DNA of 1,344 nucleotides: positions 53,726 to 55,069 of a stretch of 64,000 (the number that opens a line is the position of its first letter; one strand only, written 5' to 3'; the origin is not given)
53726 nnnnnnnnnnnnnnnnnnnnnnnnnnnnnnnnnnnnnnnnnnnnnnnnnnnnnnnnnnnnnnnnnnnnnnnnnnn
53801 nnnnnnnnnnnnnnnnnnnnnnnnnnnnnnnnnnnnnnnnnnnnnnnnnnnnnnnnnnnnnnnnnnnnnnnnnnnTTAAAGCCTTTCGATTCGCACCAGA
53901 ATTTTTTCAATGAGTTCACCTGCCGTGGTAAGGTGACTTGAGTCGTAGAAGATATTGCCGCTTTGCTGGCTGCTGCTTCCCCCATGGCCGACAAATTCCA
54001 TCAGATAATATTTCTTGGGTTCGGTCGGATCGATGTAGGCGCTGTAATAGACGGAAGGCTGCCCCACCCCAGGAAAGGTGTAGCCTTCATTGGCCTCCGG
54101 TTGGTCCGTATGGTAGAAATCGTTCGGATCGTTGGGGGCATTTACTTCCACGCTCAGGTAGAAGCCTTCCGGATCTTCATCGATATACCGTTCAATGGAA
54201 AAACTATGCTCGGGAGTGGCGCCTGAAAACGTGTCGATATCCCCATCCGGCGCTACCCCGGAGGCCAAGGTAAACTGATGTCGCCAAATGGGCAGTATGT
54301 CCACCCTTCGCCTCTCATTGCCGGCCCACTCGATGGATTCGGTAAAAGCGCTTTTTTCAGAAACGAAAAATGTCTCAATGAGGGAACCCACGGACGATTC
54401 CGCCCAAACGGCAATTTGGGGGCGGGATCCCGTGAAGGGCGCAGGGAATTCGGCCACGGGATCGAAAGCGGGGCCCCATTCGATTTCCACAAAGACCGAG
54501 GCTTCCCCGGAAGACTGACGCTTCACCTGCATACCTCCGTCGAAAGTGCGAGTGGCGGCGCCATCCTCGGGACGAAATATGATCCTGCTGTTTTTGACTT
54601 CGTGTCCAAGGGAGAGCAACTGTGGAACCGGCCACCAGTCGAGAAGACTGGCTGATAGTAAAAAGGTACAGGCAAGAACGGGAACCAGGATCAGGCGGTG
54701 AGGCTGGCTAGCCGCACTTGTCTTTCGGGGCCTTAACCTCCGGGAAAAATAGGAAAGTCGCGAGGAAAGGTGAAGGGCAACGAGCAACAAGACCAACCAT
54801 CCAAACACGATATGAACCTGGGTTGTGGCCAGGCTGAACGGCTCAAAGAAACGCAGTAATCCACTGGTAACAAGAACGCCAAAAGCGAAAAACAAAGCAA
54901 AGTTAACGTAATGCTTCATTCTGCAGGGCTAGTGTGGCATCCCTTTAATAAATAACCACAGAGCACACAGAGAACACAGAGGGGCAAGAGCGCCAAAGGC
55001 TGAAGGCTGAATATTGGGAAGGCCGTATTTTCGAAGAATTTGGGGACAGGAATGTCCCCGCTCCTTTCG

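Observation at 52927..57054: ApbE next to a membrane DUF4405/DUF2271-like protein with a perfect DxxSGAT flavinylation motif, downstream of a Tat-exported FAD oxidoreductase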

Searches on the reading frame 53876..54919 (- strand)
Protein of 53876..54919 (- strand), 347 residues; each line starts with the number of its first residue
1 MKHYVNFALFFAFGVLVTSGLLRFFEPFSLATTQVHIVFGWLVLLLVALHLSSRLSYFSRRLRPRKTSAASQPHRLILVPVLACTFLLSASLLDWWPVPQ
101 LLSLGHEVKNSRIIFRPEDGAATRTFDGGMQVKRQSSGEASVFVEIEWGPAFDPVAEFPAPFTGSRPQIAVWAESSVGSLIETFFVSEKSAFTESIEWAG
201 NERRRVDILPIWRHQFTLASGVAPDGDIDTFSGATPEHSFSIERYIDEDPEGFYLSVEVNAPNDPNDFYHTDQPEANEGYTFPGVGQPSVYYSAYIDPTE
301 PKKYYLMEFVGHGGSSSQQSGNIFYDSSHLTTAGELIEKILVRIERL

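Call 3: search_protein_families(library=pfam, proteins=[window:53876-54919:-], max_evalue=0.01)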
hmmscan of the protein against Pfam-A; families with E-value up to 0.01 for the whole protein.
window:53876-54919:- (347 aa): 2 families
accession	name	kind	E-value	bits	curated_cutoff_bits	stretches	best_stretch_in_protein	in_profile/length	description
PF14358.11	DUF4405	-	8.1e-06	26.7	26.7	1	4-51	1-62/66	Domain of unknown function (DUF4405)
PF01292.26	Ni_hydr_CYTB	-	0.0082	16.4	30.1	0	10-64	14-87/179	Prokaryotic cytochrome b561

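Call 4: search_protein_families(library=ncbifam, proteins=[window:53876-54919:-], max_evalue=0.01)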
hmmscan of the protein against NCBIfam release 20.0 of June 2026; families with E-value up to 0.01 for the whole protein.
window:53876-54919:- (347 aa): 0 families

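Call 13: find_homologous_proteins(query=window:53879-54919:-, max_evalue=0.001)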
Query window:53879-54919:- (347 aa): 122 proteins with E <= 0.001 among 2806 candidates; the best 120 are listed.
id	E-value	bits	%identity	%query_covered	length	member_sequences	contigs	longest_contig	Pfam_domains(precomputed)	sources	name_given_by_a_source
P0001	6.5e-207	704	89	100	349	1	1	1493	-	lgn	-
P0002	4.9e-201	685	86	100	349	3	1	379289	-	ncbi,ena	-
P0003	5.4e-201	685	87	100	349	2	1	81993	-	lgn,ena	-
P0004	5.2e-198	675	89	94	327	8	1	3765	-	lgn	-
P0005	4.0e-195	666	85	100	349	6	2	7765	-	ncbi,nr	ncbi:MAG: hypothetical protein F7B06_05180 [Opitutae bacterium]|nr:hypothetical protein [Opitutae ba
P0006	4.9e-192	655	82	100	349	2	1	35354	-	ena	-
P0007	1.2e-191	654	81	100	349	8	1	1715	-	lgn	-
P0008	5.0e-183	626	77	100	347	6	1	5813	-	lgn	-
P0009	5.3e-183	626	78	100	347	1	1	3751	-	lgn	-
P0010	1.7e-182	624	78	100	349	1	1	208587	-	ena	-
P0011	4.2e-181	620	76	100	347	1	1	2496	-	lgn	-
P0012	1.1e-180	618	76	100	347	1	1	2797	-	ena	-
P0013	1.8e-178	611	75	100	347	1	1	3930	-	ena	-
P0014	2.2e-178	611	76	100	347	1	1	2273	-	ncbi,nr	ncbi:MAG: hypothetical protein KJT03_16620 [Verrucomicrobiae bacterium]|nr:hypothetical protein [Ver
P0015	1.7e-177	608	75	100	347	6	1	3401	-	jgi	jgi:hypothetical protein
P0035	9.1e-152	523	62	100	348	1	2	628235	-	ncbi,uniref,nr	ncbi:hypothetical protein [Pelagicoccus mobilis]|uniref:DUF4405 domain-containing protein n=1 Tax=Pe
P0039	4.6e-148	511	63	100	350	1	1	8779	PF14358.12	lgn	-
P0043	7.9e-136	471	61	100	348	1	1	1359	PF14358.12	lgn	-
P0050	5.7e-126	438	55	100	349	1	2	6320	PF14358.12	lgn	-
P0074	6.7e-100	352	47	100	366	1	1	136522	-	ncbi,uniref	ncbi:DUF4405 domain-containing protein [Halalkalibaculum sp. DA3122]|uniref:DUF4405 domain-containin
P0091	1.7e-66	243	36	99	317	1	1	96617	PF14358.12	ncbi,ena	-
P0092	4.7e-66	241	40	100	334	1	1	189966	PF14358.12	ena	-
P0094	3.2e-64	235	39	100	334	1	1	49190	PF14358.12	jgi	jgi:hypothetical protein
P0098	8.5e-60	221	38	100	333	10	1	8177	PF14358.12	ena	-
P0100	3.5e-58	215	37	100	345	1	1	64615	PF14358.12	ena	-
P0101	4.9e-58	215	38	99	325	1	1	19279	PF14358.12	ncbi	-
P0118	4.7e-53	198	36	100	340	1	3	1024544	-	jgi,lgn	jgi:hypothetical protein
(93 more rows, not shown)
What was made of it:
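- On DUF4405 (PF14358) cytochromes: NCBI and UniRef name several members as DUF4405 domain-containing (call 13).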

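Call 15: find_encoding_contigs(protein=P0035, flank=8000, max_places=2)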
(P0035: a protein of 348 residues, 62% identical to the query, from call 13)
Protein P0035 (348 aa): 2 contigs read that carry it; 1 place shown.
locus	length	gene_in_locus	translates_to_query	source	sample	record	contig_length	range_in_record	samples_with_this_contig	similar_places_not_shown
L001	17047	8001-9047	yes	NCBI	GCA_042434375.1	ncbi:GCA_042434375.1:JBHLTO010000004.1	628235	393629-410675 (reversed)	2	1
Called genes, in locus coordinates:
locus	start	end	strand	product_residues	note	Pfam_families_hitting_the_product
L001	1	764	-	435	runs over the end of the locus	PF02321:OEP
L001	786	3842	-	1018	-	PF00873:ACR_tran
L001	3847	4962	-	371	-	PF25967:RND-MFP_C, PF25989:YknX_C (weak)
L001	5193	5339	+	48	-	PF00440:TetR_N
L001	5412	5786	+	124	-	PF16859:TetR_C_11 (weak), PF13977:TetR_C_6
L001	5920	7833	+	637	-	PF00890:FAD_binding_2 (weak), PF01134:GIDA (faint), PF01266:DAO (weak), PF07992:Pyr_redox_2 (faint), PF12831:FAD_oxidored, PF13450:NAD_binding_8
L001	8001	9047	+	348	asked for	-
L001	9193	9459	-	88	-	-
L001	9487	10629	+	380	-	PF02518:HATPase_c, PF00072:Response_reg, PF12833:HTH_18, PF00165:HTH_AraC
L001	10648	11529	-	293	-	PF02311:AraC_binding (weak), PF12833:HTH_18, PF00165:HTH_AraC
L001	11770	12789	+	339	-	PF00248:Aldo_ket_red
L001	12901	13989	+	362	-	PF08240:ADH_N, PF00107:ADH_zinc_N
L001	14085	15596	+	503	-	PF07690:MFS_1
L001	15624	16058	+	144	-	PF05025:RbsD_FucU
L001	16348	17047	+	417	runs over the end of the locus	PF02469:Fasciclin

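Call 16: find_encoding_contigs(protein=P0074, flank=8000, max_places=2)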
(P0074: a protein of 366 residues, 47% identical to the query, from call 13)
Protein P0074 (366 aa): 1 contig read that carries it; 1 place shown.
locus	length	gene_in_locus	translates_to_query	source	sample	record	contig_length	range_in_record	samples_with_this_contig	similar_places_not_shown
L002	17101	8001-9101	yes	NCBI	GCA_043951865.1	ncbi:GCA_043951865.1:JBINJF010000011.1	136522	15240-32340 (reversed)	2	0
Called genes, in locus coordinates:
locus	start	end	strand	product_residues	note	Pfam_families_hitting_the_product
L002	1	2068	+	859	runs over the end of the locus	-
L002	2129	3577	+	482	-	-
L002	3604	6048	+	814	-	PF00890:FAD_binding_2 (weak), PF01134:GIDA (weak), PF07992:Pyr_redox_2 (weak), PF12831:FAD_oxidored, PF13450:NAD_binding_8 (faint), PF00754:F5_F8_type_C (weak)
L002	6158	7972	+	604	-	PF12831:FAD_oxidored, PF13450:NAD_binding_8 (weak)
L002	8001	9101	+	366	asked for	-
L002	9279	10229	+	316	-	PF02424:ApbE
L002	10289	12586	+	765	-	PF01055:Glyco_hydro_31_2nd, PF21365:Glyco_hydro_31_3rd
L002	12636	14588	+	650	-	-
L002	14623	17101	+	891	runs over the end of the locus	PF02837:Glyco_hydro_2_N, PF22666:Glyco_hydro_2_N2, PF00703:Glyco_hydro_2, PF02836:Glyco_hydro_2_C, PF00041:fn3 (faint)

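Call 17: find_encoding_contigs(protein=P0118, flank=8000, max_places=2)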
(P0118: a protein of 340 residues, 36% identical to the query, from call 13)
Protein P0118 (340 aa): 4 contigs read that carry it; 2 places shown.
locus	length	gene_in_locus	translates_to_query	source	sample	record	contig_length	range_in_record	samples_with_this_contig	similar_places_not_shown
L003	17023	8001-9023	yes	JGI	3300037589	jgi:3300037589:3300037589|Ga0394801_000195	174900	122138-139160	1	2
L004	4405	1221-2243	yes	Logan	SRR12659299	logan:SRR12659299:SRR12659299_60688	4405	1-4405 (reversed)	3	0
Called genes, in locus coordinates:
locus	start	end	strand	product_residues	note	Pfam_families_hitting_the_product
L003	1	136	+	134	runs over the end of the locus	-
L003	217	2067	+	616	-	PF13229:Beta_helix, PF17161:DUF5123 (weak)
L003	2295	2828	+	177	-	PF04542:Sigma70_r2, PF08281:Sigma70_r4_2 (weak)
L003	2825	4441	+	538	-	PF04773:FecR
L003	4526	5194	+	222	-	PF07589:PEP_exosort_dom (weak)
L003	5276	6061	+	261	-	PF07963:N_methyl (weak)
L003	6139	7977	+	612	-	PF00890:FAD_binding_2 (faint), PF01266:DAO (weak), PF07992:Pyr_redox_2 (faint), PF12831:FAD_oxidored, PF13450:NAD_binding_8 (weak)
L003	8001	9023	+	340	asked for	-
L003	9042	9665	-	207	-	-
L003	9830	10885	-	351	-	PF01960:ArgJ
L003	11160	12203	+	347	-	PF01116:F_bP_aldolase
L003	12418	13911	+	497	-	PF00078:RVT_1, PF01582:TIR, PF13676:TIR_2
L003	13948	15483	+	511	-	PF02074:Peptidase_M32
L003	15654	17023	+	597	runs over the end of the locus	-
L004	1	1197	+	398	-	?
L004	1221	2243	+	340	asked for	-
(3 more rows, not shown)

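Call 18: find_encoding_contigs(protein=P0092, flank=8000, max_places=2)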
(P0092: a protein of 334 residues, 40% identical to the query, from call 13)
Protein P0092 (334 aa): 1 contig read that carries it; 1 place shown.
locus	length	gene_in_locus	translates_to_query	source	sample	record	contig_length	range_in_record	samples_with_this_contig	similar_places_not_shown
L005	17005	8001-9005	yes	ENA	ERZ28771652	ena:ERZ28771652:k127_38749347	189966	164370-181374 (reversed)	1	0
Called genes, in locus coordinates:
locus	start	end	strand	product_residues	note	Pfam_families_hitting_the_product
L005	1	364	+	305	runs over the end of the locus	PF03279:Lip_A_acyltrans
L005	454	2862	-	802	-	PF00756:Esterase (faint), PF01738:DLH (faint), PF05448:AXE1 (faint), PF22244:GCE_fung (faint)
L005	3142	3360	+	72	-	-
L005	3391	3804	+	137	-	PF19581:Glyoxalase_7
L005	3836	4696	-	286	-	PF01882:DUF58, PF13519:VWA_2 (weak)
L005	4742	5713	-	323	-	PF00493:MCM (faint), PF20030:bpMoxR, PF07726:AAA_3, PF07728:AAA_5, PF17863:AAA_lid_2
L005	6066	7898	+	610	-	PF00890:FAD_binding_2 (weak), PF01266:DAO (weak), PF12831:FAD_oxidored, PF13450:NAD_binding_8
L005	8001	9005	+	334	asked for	PF14358:DUF4405 (faint)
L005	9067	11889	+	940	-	PF03629:SASA, PF00144:Beta-lactamase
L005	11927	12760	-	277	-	PF07963:N_methyl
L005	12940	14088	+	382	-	PF00899:ThiF, PF00581:Rhodanese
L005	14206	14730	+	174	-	PF01029:NusB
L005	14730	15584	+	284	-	PF02811:PHP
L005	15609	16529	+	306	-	PF02881:SRP54_N (weak), PF00448:SRP54, PF01656:CbiA (weak)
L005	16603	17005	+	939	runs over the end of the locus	PF01663:Phosphodiest, PF00515:TPR_1 (faint), PF25058:ARM_TT21 (faint), PF04733:Coatomer_E (faint), PF13181:TPR_8 (faint), PF13414:TPR_11 (faint), PF13424:TPR_12 (faint), PF07719:TPR_2 (weak), +4 more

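Call 19: find_related_loci(query=A1, collection=genome_contigs, flank=10000)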
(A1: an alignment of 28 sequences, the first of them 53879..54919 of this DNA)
Query A1 (347 aa) in genome_contigs; peptide patterns used: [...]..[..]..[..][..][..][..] (x = any residue, [..] = any of these).
105 stretches matched a pattern; 85 encode a relative of the query (tblastn E <= 1e-3); the best 80 are kept; 80 distinct loci.
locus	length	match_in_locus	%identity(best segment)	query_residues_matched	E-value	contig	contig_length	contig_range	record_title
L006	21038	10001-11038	89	1-346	0e+0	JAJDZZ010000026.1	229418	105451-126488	MAG: Opitutales bacterium isolate jk18x7bins.13 k141_2713497, whole genome shotgun sequence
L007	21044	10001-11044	86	1-346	0e+0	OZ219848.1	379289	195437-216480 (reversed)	MAG: Opitutales bacterium isolate e4292735-b3b5-42df-bce3-ad3ef7a88f44 genome assembly, chromosome: 7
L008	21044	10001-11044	84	1-346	0e+0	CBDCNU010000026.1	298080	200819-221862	MAG: Opitutales bacterium isolate 42708a05-d3cc-445b-9663-4ac609fa1cf6 genome assembly, contig: contig_26, whole genome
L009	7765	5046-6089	85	1-346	0e+0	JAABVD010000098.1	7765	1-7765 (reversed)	MAG: Opitutia bacterium isolate 287ce scaffold_11647, whole genome shotgun sequence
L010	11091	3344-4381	77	1-346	6e-180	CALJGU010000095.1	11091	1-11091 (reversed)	MAG: uncultured Opitutales bacterium isolate S4_Bin_Bin_94_1 genome assembly, contig: c_000002907972, whole genome shotg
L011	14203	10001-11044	70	1-346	2e-174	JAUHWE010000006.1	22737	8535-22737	MAG: Verrucomicrobiia bacterium isolate 2_bin.11 NODE_1520_length_22737_cov_0.877797, whole genome shotgun sequence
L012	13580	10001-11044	71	1-346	5e-174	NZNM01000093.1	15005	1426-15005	MAG: Opitutaceae bacterium isolate EAC85 MHASMcontig_247517, whole genome shotgun sequence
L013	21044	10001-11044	72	1-346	6e-173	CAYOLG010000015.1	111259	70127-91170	MAG TPA_asm: uncultured Opitutaceae bacterium isolate SRP134809_co1_176 genome assembly, contig: NODE_222_length_111259_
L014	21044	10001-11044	71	1-346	1e-171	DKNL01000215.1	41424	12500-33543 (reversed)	MAG TPA_asm: Opitutales bacterium UBA7389 UBA7389_contig_11542, whole genome shotgun sequence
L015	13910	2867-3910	70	1-346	3e-171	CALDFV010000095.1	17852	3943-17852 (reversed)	MAG: uncultured Opitutaceae bacterium isolate S1_Bin_Bin_254_1 genome assembly, contig: c_000002216710, whole genome sho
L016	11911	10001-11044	73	1-346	3e-171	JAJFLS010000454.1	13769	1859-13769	MAG: Opitutales bacterium isolate OFTM265 OFTM265_453, whole genome shotgun sequence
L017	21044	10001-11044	70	1-346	1e-170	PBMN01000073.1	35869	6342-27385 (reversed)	MAG: Opitutaceae bacterium isolate SP211 MHASMcontig_100814, whole genome shotgun sequence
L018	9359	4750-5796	71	1-347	5e-168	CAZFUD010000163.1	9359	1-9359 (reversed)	MAG TPA_asm: uncultured Opitutaceae bacterium isolate SRP077602_co4_676 genome assembly, contig: NODE_13969_length_9359_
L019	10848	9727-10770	70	1-346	2e-162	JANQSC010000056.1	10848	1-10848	MAG: Opitutaceae bacterium isolate IP29b_bin.87 k99_1652869, whole genome shotgun sequence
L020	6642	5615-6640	69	1-340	2e-163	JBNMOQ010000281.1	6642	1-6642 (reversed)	MAG: Candidatus Pelagisphaera sp. isolate 3300054698_11 Ga0535670_0026671, whole genome shotgun sequence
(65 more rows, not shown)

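Call 23: search_solved_structures(query=A1, max_evalue=1)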
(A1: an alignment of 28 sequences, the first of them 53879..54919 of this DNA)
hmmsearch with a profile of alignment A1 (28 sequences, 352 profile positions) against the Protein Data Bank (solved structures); distinct sequences matched with E-value up to 1: 7.
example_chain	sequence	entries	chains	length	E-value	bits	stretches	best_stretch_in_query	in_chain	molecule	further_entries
9ivk_A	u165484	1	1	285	0.086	14.9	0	39-160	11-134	HBC599 membrane protein binder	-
6l8f_B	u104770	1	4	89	0.22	13.6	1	156-200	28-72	Antitoxin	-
7bwf_D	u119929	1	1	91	0.25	13.3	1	156-200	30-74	Antitoxin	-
7bwf_B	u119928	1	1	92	0.25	13.3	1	156-200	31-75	Antitoxin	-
6l8e_A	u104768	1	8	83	0.26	13.3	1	157-200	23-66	YefM Antitoxin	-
11so_A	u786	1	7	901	0.52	12.3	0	41-94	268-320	Miniconductance mechanosensitive channel MscM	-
11sm_A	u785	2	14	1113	0.64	12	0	41-94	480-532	Miniconductance mechanosensitive channel MscM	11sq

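Call 31: predict_structure(alignment_id=A1)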
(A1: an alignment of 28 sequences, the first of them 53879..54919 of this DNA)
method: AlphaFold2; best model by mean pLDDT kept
length: 347 residues; sequences in the alignment: 28
mean_pLDDT: 74.1   pTM: 0.62
mean pLDDT of the five models: 74.1, 70.1, 69.7, 68.2, 63.0
residues with pLDDT >= 90: 42; 70-90: 193; 50-70: 75; < 50: 37
segments of 3 or more residues with pLDDT < 50: 62-67, 110-117, 156-161, 226-238
pLDDT, mean of each block of 10 residues (from residue 1): 74 87 67 78 84 65 49 67 82 74 57 44 77 76 88 54 65 78 71 71 84 76 46 44 74 90 88 88 88 91 91 72 87 89 85
secondary structure, 60 per line:
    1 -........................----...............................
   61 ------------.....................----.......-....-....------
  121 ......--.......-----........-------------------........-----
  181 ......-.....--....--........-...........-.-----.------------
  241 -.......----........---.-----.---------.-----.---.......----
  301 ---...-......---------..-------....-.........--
elements in order: H2-25 H30-60 H73-93 H98-104 H106-109 H111-114 E121-126 E129-135 E141-148 E168-175 E181-186 H188-192 E195-198 E201-204 H205-208 H210-220 H242-248 E253-260 E290-296 E304-306 E308-313 H332-335 E337-345
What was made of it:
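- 54632..54919 (-): Membrane domain of the 347-aa protein: three TM helices of DUF4405 / cytochrome b type (aa 1-96). AF2 helices at 2-25, 30-60 and 73-93 (call 31).
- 53879..54631 (-): Periplasmic soluble domain (aa 97-347), a beta-sandwich distantly related to DUF2271. AF2 beta-strands (call 31).
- On ApbE flavinylation substrates: AF2 shows three TM helices (call 31).
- The soluble domain fails the DUF2271 threshold, and its flavinylation loop is modelled with low confidence (pLDDT <50 at 226-238, call 31).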

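Call 35: fold_search(model_id=the predicted structure, library=pdb)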
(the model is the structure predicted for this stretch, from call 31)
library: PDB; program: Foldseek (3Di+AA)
matches with E <= 10: 350; with E <= 0.001: 0
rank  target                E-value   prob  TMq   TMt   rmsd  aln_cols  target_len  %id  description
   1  7xna_A                9.9e-02  0.11  0.19  0.15  25.1       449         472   11  Crystal structure of somatostatin receptor 2 (SSTR2) with peptide antagonist CYN 154806 (released 2022-08-03)
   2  2nqy_A                2.2e-01  0.02  0.08  0.11  16.6       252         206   12  Crystal structure of alkaline thermophlic xylanase from Bacillus sp. (NCL 86-6-10) with complex xylotriose: Xylotriose (released 2007-11-06)
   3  8imz_A                2.6e-01  0.06  0.14  0.05  26.9       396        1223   11  Cryo-EM structure of mouse Piezo1-MDFIC complex (composite map) (released 2023-08-09)
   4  6bpz_A                2.8e-01  0.10  0.15  0.07  26.3       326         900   10  Structure of the mechanically activated ion channel Piezo1 (released 2017-12-27)
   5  9m0e_A                3.1e-01  0.11  0.14  0.06  16.1       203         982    9  Enhancing the synthesis efficiency of galacto-oligosaccharides of a beta-galactosidase from Paenibacillus barengoltzii (released 2025-04-23)
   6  6b3r_A                3.1e-01  0.08  0.15  0.04  23.8       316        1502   10  Structure of the mechanosensitive channel Piezo1 (released 2017-12-20)
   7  1oq1_C                3.7e-01  0.03  0.10  0.13  17.6       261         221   10  Crystal Structure of Protein of Unknown Function with Galectin-like Fold from Bacillus subtilis (released 2003-09-23)
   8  8ixo_A                3.9e-01  0.04  0.14  0.05  23.8       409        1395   10  Intermediate structure of mPIEZO1-S2472E (released 2025-01-01)
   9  9fah_A                3.9e-01  0.03  0.11  0.16  18.2       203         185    9  Human adenovirus type 37 fiber knob in complex with 4-O,5-N-diacetylneuraminic acid (released 2025-01-22)
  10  7xn9                  4.2e-01  0.16  0.19  0.15  21.6       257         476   14  Crystal structure of SSTR2 and L-054,522 complex (released 2022-08-03)
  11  7wlt_A                5.3e-01  0.02  0.12  0.04  26.2       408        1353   10  the Curved Structure of mPIEZO1 in Lipid Bilayer (released 2022-04-13)
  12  2fut_A                5.6e-01  0.02  0.13  0.07  19.8       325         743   12  Crystal Structure of Heparinase II Complexed with a Disaccharide Product (released 2006-04-18)
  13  2xf3_B                6.3e-01  0.08  0.09  0.08  18.8       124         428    9  Structural and mechanistic studies on a cephalosporin esterase from the clavulanic acid biosynthesis pathway (released 2011-06-29)
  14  2xh9_B                7.0e-01  0.05  0.08  0.07  19.8       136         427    7  Structural and mechanistic studies on a cephalosporin esterase from the clavulanic acid biosynthesis pathway (released 2011-06-29)
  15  2dck                  7.0e-01  0.02  0.10  0.11  16.9       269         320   10  A tetragonal-lattice structure of alkaliphilic XynJ from Bacillus sp. 41M-1 (released 2007-03-20)
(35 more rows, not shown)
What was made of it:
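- Tried and rejected: A PDB profile search (call 23) and Foldseek (call 35) gave nothing meaningful.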

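Call 36: search_protein_families(library=pfam, alignment_id=A1, max_evalue=1)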
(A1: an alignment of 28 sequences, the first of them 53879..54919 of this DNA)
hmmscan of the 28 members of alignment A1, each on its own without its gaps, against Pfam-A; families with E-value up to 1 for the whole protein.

A. member 1, window:53879-54919:- (347 aa): 4 families
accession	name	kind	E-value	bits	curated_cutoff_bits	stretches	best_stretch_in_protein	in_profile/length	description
PF14358.11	DUF4405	-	8.1e-06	26.7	26.7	1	4-51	1-62/66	Domain of unknown function (DUF4405)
PF01292.26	Ni_hydr_CYTB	-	0.0082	16.4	30.1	1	10-64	14-87/179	Prokaryotic cytochrome b561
PF10029.15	DUF2271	-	0.14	12.3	27.3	1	163-237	15-73/136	Predicted periplasmic protein (DUF2271)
PF05656.20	DUF805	-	0.5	11.3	25.7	1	2-83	11-89/111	Protein of unknown function (DUF805)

B. families by the number of members that match (of 28 scanned): 19 families
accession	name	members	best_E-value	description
PF14358.11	DUF4405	28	1.5e-08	Domain of unknown function (DUF4405)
PF01292.26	Ni_hydr_CYTB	23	0.00014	Prokaryotic cytochrome b561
PF10029.15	DUF2271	10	0.0013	Predicted periplasmic protein (DUF2271)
PF06570.16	DUF1129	7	0.012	Protein of unknown function (DUF1129)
PF13301.11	DUF4079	2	0.23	Protein of unknown function (DUF4079)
PF01794.25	Ferric_reduct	1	0.01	Ferric reductase like transmembrane component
PF01364.23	Peptidase_C25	1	0.093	Peptidase family C25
PF20500.4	DNA-PKcs_N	1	0.15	DNA-PKcs, N-terminal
PF22679.2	T1R_D3-like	1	0.15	Type I restriction enzyme subunit R domain 3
PF09323.15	DUF1980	1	0.16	DUF1980 N-terminal domain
PF06092.17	DUF943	1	0.17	Enterobacterial putative membrane protein (DUF943)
PF11372.14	DUF3173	1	0.2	Domain of unknown function (DUF3173)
PF20050.4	DUF6452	1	0.22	Family of unknown function (DUF6452)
PF07214.17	DUF1418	1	0.23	Protein of unknown function (DUF1418)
PF03600.22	CitMHS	1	0.27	Citrate transporter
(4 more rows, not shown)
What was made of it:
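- Cytochrome: DUF4405 is matched by 28 of 28 members and Ni_hydr_CYTB weakly by 23 of 28 (call 36). One member weakly hits Ferric_reduct (call 36).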

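Call 50: search_protein_representatives(alignment_id=A1)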
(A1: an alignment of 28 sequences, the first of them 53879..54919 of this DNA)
Query: 28 sequences, 352 profile positions. Proteins with E-value up to 0.001 (for the whole library): 751; up to 1e-10: 467; up to 1e-30: 73. The best 150 are listed.
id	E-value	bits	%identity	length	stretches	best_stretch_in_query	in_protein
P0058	8.3e-143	491.9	-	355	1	1-348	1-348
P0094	5.4e-130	449.7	-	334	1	1-349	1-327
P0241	9.4e-127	439.1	-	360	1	1-349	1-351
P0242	1.0e-117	409.4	-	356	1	1-348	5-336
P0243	1.7e-115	402.0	-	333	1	1-349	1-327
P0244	3.1e-114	397.9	-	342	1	2-348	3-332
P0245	1.3e-111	389.3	-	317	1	1-347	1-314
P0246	7.3e-111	386.8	-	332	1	1-345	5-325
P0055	8.0e-110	383.4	-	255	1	94-348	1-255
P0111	3.0e-107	374.9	-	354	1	3-348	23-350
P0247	3.9e-101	354.8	-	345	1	2-344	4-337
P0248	7.1e-96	337.5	-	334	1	3-350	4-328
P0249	2.3e-89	316.1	-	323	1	1-348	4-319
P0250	2.9e-83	296.1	-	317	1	6-347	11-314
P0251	3.9e-82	292.3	-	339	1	2-340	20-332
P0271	3.0e-42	161.2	-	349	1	5-350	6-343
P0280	3.2e-37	144.6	-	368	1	5-349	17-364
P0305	3.2e-31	124.9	-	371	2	203-348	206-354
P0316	6.0e-29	117.4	-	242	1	133-343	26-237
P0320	9.2e-29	116.8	-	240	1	133-343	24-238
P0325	1.6e-28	116.0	-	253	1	130-346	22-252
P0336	5.8e-27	110.9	-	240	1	129-346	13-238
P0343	2.1e-26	109.0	-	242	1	138-345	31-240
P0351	8.7e-26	107.0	-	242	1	134-344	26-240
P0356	1.6e-25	106.2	-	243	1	162-345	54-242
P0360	3.3e-25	105.1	-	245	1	140-345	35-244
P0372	5.3e-24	101.1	-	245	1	138-345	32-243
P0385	5.0e-23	97.9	-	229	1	164-341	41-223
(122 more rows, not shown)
